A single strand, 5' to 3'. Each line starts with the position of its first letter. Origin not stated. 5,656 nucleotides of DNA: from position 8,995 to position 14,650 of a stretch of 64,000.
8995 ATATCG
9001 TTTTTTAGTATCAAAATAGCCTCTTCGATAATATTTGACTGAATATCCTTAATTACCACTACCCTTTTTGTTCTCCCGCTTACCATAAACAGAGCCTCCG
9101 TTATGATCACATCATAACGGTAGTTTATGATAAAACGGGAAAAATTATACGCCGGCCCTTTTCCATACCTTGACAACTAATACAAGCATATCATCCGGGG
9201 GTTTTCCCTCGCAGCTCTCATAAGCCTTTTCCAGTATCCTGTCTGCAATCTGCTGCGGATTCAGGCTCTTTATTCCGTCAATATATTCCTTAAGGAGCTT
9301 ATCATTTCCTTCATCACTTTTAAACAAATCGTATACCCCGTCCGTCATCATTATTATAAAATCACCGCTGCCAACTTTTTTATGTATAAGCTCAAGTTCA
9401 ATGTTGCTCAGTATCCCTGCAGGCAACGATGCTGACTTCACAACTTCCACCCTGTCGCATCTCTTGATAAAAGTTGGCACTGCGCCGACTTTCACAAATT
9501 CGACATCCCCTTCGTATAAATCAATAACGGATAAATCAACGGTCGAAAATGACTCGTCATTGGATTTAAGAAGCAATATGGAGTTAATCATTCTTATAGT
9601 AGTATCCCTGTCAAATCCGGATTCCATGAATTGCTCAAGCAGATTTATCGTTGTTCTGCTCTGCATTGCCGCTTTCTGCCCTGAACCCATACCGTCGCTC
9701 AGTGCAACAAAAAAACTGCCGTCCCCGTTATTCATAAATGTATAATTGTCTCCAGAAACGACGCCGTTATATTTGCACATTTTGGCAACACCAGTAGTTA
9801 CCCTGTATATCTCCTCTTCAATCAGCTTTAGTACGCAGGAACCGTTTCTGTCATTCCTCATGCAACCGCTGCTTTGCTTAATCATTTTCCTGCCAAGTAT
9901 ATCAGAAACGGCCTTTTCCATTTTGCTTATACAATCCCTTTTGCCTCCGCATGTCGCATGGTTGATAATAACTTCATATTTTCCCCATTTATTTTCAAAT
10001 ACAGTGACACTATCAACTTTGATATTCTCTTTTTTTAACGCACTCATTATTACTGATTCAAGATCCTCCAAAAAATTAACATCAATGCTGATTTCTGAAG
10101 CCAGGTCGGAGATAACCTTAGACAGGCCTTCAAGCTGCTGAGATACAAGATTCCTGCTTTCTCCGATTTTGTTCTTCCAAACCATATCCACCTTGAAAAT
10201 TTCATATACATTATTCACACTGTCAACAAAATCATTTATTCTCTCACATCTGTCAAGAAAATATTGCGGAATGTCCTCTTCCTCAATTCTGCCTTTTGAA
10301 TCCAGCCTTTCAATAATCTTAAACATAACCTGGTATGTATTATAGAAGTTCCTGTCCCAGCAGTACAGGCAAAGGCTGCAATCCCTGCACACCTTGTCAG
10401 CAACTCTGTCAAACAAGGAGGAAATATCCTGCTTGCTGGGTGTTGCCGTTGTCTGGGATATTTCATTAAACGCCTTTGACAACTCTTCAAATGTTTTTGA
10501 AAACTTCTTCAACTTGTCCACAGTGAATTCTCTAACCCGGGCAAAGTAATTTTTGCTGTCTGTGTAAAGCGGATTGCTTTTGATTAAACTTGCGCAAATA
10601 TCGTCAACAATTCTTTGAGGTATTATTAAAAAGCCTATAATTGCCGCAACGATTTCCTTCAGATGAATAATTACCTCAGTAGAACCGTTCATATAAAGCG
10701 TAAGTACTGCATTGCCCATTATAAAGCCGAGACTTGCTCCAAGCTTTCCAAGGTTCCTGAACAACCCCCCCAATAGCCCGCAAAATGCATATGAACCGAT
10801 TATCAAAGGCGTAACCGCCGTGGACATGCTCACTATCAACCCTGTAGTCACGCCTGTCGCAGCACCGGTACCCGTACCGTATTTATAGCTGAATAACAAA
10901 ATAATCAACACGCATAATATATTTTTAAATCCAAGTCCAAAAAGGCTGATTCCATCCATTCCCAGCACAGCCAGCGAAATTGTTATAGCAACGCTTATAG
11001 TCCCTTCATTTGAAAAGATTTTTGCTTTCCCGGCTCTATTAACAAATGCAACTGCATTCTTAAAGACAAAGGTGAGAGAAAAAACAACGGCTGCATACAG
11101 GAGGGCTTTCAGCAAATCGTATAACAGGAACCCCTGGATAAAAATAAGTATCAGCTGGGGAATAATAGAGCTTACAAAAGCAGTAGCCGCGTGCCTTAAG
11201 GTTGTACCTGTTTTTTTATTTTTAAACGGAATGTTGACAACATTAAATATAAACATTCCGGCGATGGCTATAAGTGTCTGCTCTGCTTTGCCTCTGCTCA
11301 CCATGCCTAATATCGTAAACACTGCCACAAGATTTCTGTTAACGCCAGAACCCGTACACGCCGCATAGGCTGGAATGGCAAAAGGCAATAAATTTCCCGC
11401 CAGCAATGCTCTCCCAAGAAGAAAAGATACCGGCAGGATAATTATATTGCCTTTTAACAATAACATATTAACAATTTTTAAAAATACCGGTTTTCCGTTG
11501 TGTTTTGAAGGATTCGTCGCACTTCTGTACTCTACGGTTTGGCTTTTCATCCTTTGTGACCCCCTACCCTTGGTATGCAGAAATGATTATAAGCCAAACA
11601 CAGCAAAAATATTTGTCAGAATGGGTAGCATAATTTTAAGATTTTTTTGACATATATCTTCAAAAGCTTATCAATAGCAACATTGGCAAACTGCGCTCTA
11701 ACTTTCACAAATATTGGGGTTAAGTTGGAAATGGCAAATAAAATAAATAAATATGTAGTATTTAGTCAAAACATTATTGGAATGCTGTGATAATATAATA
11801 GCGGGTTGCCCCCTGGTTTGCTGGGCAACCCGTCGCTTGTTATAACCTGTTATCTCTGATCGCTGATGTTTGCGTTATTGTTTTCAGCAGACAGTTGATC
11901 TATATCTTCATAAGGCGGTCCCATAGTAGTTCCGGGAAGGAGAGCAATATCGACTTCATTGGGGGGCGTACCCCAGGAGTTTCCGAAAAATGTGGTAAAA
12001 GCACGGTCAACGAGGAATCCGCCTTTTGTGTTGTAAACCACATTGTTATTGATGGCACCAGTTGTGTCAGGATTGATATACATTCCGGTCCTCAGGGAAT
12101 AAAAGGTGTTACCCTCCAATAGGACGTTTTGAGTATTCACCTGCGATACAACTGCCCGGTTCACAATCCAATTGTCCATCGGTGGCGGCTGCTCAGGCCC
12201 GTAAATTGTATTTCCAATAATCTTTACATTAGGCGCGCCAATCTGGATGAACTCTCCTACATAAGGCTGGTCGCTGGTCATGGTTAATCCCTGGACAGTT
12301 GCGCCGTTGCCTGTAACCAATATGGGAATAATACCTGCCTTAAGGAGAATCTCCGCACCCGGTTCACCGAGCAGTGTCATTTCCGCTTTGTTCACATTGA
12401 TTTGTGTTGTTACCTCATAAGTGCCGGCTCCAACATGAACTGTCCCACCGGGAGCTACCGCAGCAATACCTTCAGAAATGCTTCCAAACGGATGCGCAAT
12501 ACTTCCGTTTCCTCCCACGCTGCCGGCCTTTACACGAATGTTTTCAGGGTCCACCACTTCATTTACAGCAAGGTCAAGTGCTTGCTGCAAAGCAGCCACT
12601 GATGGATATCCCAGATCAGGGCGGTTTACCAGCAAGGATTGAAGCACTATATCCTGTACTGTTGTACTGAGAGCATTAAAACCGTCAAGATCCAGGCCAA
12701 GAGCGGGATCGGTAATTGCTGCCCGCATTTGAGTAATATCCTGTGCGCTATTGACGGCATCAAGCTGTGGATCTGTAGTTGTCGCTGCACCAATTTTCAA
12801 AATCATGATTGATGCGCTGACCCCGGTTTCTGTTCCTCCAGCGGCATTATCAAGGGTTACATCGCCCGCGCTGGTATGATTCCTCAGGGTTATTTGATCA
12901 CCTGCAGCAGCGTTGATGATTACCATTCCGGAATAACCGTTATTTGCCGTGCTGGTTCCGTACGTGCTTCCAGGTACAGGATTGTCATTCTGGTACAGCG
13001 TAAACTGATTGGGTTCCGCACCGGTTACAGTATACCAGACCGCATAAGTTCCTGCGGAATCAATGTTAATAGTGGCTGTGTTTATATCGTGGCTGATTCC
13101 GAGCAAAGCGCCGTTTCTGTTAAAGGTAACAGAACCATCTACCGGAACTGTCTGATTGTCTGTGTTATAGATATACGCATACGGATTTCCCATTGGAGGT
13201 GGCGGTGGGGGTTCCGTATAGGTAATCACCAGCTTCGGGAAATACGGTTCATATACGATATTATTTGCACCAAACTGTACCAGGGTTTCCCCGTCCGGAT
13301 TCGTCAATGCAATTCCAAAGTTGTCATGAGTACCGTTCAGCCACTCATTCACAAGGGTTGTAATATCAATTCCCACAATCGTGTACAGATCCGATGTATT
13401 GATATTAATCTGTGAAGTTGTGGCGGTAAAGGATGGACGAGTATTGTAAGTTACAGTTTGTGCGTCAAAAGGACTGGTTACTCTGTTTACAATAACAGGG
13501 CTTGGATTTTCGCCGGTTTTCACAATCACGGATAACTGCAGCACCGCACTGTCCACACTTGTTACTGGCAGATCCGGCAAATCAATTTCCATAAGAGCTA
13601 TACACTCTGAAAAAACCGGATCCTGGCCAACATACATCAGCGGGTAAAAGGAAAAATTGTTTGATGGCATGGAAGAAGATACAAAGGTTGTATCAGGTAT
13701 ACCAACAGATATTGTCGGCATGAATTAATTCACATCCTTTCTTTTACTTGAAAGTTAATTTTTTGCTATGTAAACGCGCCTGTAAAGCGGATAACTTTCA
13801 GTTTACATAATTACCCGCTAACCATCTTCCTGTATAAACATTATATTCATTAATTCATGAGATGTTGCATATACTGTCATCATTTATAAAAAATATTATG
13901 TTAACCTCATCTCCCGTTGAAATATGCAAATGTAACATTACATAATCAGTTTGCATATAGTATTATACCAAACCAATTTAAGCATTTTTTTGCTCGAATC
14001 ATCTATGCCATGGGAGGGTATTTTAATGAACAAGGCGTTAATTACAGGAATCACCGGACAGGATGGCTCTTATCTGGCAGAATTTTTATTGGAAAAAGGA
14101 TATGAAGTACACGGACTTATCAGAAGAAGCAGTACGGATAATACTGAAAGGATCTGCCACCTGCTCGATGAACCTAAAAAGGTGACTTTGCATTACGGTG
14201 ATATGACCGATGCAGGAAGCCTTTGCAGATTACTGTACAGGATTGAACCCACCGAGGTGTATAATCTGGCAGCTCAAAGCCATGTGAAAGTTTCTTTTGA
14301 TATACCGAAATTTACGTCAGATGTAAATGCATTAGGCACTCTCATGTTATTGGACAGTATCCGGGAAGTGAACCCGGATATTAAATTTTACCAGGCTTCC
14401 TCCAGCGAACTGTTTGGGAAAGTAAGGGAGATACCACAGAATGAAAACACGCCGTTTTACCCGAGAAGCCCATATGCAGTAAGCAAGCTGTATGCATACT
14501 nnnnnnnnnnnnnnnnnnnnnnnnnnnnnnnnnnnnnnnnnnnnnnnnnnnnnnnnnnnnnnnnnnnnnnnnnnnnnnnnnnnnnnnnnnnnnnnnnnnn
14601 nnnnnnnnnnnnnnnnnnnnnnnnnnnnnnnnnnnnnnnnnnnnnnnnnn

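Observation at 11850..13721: Chimeric DNRLRE-like / poly-Pro / BclA-C1q-like / beta-helix protein without signal peptide or collagen repeats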

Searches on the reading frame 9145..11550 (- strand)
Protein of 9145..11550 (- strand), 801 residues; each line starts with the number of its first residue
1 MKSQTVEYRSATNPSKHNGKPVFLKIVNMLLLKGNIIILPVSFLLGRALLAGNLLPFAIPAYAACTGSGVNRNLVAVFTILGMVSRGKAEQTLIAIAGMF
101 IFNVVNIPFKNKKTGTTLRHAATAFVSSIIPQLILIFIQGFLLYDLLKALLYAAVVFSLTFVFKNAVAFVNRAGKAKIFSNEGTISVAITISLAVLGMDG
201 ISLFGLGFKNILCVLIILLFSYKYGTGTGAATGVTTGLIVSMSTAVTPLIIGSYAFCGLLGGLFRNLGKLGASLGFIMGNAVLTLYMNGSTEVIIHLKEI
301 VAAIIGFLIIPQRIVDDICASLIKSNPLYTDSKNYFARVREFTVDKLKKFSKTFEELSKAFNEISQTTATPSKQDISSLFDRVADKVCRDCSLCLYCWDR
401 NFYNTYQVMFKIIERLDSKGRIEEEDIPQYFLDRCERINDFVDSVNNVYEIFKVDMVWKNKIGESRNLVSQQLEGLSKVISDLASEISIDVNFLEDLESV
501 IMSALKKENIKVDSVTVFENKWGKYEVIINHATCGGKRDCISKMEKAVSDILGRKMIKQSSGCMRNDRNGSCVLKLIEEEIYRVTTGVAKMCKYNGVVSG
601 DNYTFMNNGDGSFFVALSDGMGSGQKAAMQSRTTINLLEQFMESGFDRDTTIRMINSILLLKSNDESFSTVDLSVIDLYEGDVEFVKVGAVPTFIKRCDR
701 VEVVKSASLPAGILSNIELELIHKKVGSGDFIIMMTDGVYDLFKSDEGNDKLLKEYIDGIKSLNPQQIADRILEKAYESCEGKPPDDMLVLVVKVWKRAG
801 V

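Call 14: search_protein_families(library=pfam, proteins=[window:9145-11550:-], max_evalue=0.01)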
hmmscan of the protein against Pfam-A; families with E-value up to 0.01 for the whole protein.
window:9145-11550:- (801 aa): 3 families
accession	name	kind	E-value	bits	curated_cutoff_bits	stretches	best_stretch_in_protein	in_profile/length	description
PF19732.4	SpoIIE_N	-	3.8e-104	349.9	27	1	15-594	22-601/605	Stage II sporulation protein E N-terminal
PF07228.17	SpoIIE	-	2.7e-31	109.5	25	1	610-795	2-191/192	Stage II sporulation protein E (SpoIIE)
PF13672.11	PP2C_2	-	2.2e-05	24.5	24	0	593-650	6-67/209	Protein phosphatase 2C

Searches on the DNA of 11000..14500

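Call 79: search_rna_families(source=window, start=11000, end=14500, threshold=gathering)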
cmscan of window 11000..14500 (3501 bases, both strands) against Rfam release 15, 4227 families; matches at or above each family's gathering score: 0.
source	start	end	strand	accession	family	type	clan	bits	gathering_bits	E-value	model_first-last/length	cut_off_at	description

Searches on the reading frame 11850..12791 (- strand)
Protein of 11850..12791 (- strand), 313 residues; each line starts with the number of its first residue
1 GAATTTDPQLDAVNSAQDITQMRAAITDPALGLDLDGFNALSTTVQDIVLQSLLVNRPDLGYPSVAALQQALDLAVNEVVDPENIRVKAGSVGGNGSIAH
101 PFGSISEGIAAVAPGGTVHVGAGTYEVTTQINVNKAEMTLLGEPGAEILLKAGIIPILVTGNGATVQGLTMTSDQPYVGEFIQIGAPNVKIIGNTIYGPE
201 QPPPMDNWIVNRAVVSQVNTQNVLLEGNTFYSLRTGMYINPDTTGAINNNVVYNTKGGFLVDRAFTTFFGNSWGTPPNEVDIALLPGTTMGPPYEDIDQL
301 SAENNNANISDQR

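Call 9: search_protein_families(library=pfam, proteins=[window:11850-12791:-], max_evalue=10)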
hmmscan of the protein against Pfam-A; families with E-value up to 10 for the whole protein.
window:11850-12791:- (313 aa): 4 families
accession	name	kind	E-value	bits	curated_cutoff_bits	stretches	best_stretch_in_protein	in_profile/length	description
PF13229.12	Beta_helix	-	6.5e-06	26.3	25.9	1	183-265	52-124/158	Right handed beta helix region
PF07602.17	DUF1565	-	2.1e-05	24.4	20.3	2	158-261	101-203/257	Protein of unknown function (DUF1565)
PF12708.12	Pect-lyase_RHGA_epim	-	0.0014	18.9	27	1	109-261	28-171/213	Rhamnogalacturonase A/epimerase, pectate lyase-like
PF05048.19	NosD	-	0.006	16.5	23.6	1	216-267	42-94/212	Periplasmic copper-binding protein (NosD)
